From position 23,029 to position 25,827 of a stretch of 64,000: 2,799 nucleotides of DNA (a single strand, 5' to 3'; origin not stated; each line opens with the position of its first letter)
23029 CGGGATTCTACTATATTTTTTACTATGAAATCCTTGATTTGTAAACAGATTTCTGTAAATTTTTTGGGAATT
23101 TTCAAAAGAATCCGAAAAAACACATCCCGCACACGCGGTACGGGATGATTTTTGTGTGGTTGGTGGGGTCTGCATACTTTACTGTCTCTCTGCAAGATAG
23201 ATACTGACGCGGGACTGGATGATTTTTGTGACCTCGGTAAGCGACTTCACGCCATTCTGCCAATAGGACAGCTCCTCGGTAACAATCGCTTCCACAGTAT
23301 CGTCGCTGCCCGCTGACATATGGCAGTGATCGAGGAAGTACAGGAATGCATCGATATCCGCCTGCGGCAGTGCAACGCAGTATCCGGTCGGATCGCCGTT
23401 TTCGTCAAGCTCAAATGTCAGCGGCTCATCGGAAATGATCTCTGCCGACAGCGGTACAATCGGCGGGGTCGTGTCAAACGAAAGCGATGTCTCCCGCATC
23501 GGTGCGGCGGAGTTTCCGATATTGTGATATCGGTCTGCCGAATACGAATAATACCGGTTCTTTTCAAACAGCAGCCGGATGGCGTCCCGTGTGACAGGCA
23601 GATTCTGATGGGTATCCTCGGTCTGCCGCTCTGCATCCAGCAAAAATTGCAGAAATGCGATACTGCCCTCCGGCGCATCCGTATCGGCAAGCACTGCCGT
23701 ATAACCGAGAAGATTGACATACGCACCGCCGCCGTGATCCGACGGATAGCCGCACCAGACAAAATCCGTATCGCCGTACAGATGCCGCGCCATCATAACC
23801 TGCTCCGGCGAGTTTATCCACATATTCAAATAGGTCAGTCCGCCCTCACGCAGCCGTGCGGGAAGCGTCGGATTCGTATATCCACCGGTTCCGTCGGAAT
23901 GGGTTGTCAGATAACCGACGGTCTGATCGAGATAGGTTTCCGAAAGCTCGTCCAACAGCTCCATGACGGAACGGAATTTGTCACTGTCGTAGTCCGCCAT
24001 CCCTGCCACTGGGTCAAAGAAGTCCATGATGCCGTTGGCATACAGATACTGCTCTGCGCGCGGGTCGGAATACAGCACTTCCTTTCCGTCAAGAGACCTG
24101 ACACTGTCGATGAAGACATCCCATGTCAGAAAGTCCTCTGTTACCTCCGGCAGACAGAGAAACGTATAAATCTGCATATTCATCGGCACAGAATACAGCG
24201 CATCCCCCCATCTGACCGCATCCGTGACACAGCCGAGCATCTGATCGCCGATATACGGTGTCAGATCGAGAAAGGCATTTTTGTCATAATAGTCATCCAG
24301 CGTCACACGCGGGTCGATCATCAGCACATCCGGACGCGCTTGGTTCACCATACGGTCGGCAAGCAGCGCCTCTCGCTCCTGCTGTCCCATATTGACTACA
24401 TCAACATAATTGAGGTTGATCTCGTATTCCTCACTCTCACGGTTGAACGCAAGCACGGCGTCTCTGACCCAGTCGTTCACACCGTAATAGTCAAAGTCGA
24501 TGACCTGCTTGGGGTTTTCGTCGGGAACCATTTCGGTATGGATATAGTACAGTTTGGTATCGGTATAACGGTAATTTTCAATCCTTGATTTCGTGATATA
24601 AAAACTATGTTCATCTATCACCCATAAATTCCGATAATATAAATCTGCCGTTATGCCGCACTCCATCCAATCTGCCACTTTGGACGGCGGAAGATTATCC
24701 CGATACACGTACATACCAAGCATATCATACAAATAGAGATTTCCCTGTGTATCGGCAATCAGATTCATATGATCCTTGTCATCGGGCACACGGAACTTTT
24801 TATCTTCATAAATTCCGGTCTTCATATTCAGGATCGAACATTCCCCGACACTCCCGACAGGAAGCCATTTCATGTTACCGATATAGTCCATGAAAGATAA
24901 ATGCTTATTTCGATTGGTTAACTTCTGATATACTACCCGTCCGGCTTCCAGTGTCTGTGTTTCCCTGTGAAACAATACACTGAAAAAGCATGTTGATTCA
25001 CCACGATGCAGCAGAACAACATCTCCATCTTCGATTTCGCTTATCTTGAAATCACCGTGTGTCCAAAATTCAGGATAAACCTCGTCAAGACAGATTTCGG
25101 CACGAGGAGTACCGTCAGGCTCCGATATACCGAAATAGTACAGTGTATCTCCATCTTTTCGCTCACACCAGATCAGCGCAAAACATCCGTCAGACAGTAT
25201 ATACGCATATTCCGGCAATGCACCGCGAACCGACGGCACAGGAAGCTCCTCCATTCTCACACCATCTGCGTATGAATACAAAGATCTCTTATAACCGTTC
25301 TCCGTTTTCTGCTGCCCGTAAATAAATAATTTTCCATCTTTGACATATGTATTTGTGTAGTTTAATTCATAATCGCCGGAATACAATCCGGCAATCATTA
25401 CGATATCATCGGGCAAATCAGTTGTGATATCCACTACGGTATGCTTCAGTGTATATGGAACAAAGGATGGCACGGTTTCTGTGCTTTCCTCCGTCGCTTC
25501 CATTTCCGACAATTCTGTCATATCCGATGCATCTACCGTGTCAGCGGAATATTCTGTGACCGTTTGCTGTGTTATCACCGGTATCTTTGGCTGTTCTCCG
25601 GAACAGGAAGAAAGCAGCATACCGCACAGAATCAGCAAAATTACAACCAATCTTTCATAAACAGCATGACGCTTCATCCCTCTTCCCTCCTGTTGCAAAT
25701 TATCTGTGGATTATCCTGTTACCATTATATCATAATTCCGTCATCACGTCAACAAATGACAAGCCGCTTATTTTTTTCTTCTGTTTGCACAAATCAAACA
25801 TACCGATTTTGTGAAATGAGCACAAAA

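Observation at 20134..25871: The pyrH slot of the conserved rpsB-tsf-pyrH-frr block holds two divergent giant lipoprotein genes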

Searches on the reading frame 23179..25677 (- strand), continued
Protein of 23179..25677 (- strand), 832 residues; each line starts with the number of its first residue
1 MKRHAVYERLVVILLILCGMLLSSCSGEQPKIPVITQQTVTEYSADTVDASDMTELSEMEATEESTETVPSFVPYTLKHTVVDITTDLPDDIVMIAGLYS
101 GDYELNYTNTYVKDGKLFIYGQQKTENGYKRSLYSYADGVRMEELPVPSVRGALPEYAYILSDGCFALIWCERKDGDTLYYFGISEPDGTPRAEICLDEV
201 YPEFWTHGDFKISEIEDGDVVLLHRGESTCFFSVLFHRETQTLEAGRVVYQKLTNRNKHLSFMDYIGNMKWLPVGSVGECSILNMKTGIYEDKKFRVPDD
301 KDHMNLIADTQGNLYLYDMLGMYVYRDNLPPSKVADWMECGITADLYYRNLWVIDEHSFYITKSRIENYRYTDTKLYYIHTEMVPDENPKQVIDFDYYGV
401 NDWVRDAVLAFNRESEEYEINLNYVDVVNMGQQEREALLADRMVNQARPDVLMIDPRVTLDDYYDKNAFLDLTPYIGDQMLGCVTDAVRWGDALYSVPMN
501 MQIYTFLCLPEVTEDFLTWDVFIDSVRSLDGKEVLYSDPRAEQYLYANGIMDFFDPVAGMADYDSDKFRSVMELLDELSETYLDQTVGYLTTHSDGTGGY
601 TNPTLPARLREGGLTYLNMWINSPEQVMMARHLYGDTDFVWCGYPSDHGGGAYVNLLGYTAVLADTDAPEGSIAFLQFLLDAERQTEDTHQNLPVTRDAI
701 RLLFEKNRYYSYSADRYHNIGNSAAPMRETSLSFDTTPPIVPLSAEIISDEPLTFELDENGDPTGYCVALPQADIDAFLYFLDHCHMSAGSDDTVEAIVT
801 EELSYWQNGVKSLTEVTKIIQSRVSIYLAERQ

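Call 64: find_related_loci(query=A2, collection=metagenome_contigs, flank=10000)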
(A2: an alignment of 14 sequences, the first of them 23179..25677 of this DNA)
Query A2 (832 aa) in metagenome_contigs; peptide patterns used: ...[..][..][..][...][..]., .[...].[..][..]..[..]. (x = any residue, [..] = any of these).
222 stretches matched a pattern; 1 encode a relative of the query (tblastn E <= 1e-3); 1 distinct loci.
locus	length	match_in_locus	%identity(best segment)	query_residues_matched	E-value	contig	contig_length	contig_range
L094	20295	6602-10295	24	368-832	2e-24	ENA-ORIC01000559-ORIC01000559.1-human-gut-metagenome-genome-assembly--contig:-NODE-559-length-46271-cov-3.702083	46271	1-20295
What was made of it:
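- Tried and rejected: It returned only one distant locus (L094, call 64).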

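Call 74: search_solved_structures(query=A2, max_evalue=0.01)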
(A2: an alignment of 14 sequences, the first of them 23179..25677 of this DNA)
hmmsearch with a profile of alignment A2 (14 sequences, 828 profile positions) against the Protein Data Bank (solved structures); distinct sequences matched with E-value up to 0.01: 6.
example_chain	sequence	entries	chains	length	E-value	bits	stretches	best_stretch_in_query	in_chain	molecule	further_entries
7x0o_A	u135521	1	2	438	2.3e-12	49.1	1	428-702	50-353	CbpC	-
3vxb_A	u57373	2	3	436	1.3e-08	36.8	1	630-680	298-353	Putative sugar-binding lipoprotein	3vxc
4zs9_A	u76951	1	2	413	2e-05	26.2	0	397-470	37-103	Sugar binding protein of ABC transporter system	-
4zza_A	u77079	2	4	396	2e-05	26.2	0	397-470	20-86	Sugar binding protein of ABC transporter system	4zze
4g68_B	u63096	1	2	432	0.0033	18.9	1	403-585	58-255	ABC transporter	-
4g68_A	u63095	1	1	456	0.0036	18.7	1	403-585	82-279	ABC transporter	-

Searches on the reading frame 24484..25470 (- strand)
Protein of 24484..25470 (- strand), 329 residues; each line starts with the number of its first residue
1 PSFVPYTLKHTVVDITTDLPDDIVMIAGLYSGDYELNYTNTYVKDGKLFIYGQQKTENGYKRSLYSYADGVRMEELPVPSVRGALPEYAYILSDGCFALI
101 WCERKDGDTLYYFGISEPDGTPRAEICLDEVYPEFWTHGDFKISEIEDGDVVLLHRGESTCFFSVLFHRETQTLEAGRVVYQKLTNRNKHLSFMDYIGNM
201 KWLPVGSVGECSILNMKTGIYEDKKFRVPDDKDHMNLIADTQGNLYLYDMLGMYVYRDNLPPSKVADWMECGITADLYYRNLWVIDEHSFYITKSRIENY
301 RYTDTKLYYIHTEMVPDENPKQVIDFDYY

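Call 56: predict_structure(alignment_id=A5)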
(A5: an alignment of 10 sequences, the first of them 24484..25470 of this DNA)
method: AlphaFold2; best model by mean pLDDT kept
length: 329 residues; sequences in the alignment: 10
mean_pLDDT: 83.3   pTM: 0.86
mean pLDDT of the five models: 83.3, 82.7, 82.4, 82.2, 71.3
residues with pLDDT >= 90: 134; 70-90: 142; 50-70: 45; < 50: 8
segments of 3 or more residues with pLDDT < 50: 324-329
pLDDT, mean of each block of 10 residues (from residue 1): 68 92 74 71 94 92 96 96 94 96 85 96 94 74 93 82 92 91 73 86 79 86 76 80 86 82 83 64 91 75 79 78 47
secondary structure, 60 per line:
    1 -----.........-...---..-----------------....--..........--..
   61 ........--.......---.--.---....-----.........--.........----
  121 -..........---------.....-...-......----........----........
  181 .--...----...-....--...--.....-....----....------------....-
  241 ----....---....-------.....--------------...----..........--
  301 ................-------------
elements in order: E6-14 E41-44 E47-56 E59-68 E71-77 E88-91 E97-105 E108-116 E122-127 H128-131 E141-145 E151-156 E161-168 E173-181 E195-198 E201-203 E212-215 E220-223 E236-239 E245-248 E252-255 E263-267 E282-284 E289-298 E301-316
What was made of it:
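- On Beta-propeller superfold: The N-domain model has pLDDT 83 and pTM 0.86 and is all-beta, with 24 strands and one short helix (call 56).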

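Call 60: fold_search(model_id=the predicted structure, library=pdb)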
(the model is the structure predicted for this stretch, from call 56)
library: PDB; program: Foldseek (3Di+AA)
matches with E <= 10: 1177; with E <= 0.001: 179
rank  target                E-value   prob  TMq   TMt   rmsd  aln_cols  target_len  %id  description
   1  5b6s_A                3.2e-06  1.00  0.34  0.35  12.0       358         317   10  Catalytic domain of Coprinopsis cinerea GH62 alpha-L-arabinofuranosidase (released 2016-09-07)
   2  7esn_A                3.5e-06  1.00  0.43  0.35  11.7       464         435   10  Crystal structure of a L-rhamnose-alpha-1,4-D-glucuronate lyase from Fusarium oxysporum 12S, H105F Rha-GlcA complex (released 2021-08-04)
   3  4x63_B                7.0e-06  1.00  0.37  0.39   9.4       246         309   11  Crystal structure of PRMT5:MEP50 with EPZ015666 and SAH (released 2015-04-22)
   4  7v2w_H                8.6e-06  1.00  0.44  0.40   8.0       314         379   11  protomer structure from the dimer of yeast THO complex (released 2022-07-27)
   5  4n2z_A                1.1e-05  1.00  0.33  0.34  12.0       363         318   10  Crystal Structure of the alpha-L-arabinofuranosidase PaAbf62A from Podospora anserina in complex with cellotriose (released 2014-01-15)
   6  7t1z_B                1.5e-05  1.00  0.36  0.30   9.3       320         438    9  Structure of the Fbw7-Skp1-MycNdegron complex (released 2022-02-16)
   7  4pvi_A                1.6e-05  1.00  0.31  0.31  11.8       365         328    9  Crystal structure of GH62 hydrolase in complex with xylotriose (released 2014-09-24)
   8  7m05_B                1.7e-05  1.00  0.37  0.41   8.3       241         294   12  CryoEM structure of PRMT5 bound to covalent PBM-site inhibitor BRD-6988 (released 2021-03-17)
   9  2ovr_B                1.9e-05  1.00  0.35  0.29  10.8       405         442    7  Structure of the Skp1-Fbw7-CyclinEdegN complex (released 2007-04-24)
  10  4n4b                  1.9e-05  1.00  0.34  0.35  11.7       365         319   10  Crystal Structure of the alpha-L-arabinofuranosidase PaAbf62A from Podospora anserina (released 2014-01-15)
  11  7a54_A                2.0e-05  1.00  0.44  0.34  10.8       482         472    8  Two copies of the catalytic domain of NanA sialidase from Streptococcus pneumoniae juxtaposed in the P212121 space gro (released 2020-11-18)
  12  2ovq_B                2.2e-05  1.00  0.37  0.30   9.3       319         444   10  Structure of the Skp1-Fbw7-CyclinEdegC complex (released 2007-04-24)
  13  7t1y_B                2.2e-05  1.00  0.38  0.31  10.5       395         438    8  Structure of the Fbw7-Skp1-MycCdegron complex (released 2022-02-16)
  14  7mxc_B                2.6e-05  1.00  0.37  0.40   8.0       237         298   11  PRMT5:MEP50 complexed with adenosine (released 2021-11-17)
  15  9n73_LR               2.7e-05  1.00  0.29  0.16  14.7       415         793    8  SSU processome maturation and disassembly, State G (released 2025-10-29)
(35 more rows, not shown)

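Call 61: search_protein_representatives(alignment_id=A5)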
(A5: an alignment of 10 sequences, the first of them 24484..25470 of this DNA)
Query: 10 sequences, 327 profile positions. Proteins with E-value up to 0.001 (for the whole library): 55; up to 1e-10: 35; up to 1e-30: 15. The best 55 are listed.
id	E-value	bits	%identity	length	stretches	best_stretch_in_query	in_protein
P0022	1.1e-89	317.4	-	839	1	1-327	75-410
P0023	2.2e-64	234.3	-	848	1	1-324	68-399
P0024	3.4e-58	214.0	-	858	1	1-326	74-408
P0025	1.7e-57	211.7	-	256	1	188-327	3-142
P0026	3.1e-51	191.1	-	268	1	1-152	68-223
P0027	1.1e-46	176.1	-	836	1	1-327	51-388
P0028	1.3e-43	166.0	-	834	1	4-327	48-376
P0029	4.9e-43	164.2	-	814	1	1-327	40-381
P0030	1.3e-38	149.6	-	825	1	5-324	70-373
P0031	3.9e-38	148.1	-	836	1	1-327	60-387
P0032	1.0e-37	146.6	-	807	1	1-324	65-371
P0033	1.2e-35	139.8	-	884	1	1-327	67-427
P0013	3.0e-34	135.2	-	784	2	8-182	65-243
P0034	1.2e-33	133.2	-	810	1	3-327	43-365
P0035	8.9e-32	127.1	-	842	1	1-327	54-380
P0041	9.6e-21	90.9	-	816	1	31-326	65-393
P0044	1.3e-16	77.3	-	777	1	31-316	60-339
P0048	3.4e-14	69.3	-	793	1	40-325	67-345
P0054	1.4e-11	60.7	-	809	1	47-324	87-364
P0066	1.1e-05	41.3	-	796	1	5-325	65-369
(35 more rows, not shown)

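Call 62: search_protein_families(library=pfam, proteins=[P0022, P0023, P0027, P0029, P0034, P0041, P0044, P0048, P0054, P0066], max_evalue=0.01)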
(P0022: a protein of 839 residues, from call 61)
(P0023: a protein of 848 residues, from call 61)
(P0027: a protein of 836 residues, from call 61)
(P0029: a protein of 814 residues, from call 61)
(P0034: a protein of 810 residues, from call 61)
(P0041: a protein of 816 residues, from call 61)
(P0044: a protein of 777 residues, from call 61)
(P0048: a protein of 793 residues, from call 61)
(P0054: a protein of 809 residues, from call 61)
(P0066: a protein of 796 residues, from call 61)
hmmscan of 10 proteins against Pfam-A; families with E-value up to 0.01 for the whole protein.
P0022 (839 aa): 2 families
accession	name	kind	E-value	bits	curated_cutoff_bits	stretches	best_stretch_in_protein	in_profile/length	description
PF13416.11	SBP_bac_8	-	1.1e-06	29.1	27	1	440-704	17-259/279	Bacterial extracellular solute-binding protein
PF01547.30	SBP_bac_1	-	0.00015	22.4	26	1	411-696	9-306/307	Bacterial extracellular solute-binding protein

P0023 (848 aa): 0 families

P0027 (836 aa): 0 families

P0029 (814 aa): 1 family
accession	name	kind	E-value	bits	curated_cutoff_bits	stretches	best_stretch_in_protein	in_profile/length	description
PF13416.11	SBP_bac_8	-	0.0006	20.1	27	0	478-677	81-263/279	Bacterial extracellular solute-binding protein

P0034 (810 aa): 0 families

P0041 (816 aa): 0 families

P0044 (777 aa): 1 family
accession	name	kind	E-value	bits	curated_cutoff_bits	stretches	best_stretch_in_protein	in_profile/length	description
PF13416.11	SBP_bac_8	-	2.3e-06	28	27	1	408-656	47-265/279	Bacterial extracellular solute-binding protein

P0048 (793 aa): 0 families

P0054 (809 aa): 0 families

P0066 (796 aa): 1 family
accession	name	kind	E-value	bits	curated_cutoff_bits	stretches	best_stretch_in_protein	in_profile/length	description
PF13416.11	SBP_bac_8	-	2.3e-05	24.8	27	1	421-678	36-266/279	Bacterial extracellular solute-binding protein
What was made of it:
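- On Bacterial extracellular solute-binding protein, family 1 (Pfam SBP_bac_1 / SBP_bac_8; CUT1-type): Of 10 family representatives, 2 pass and 3 more are sub-threshold (call 62).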
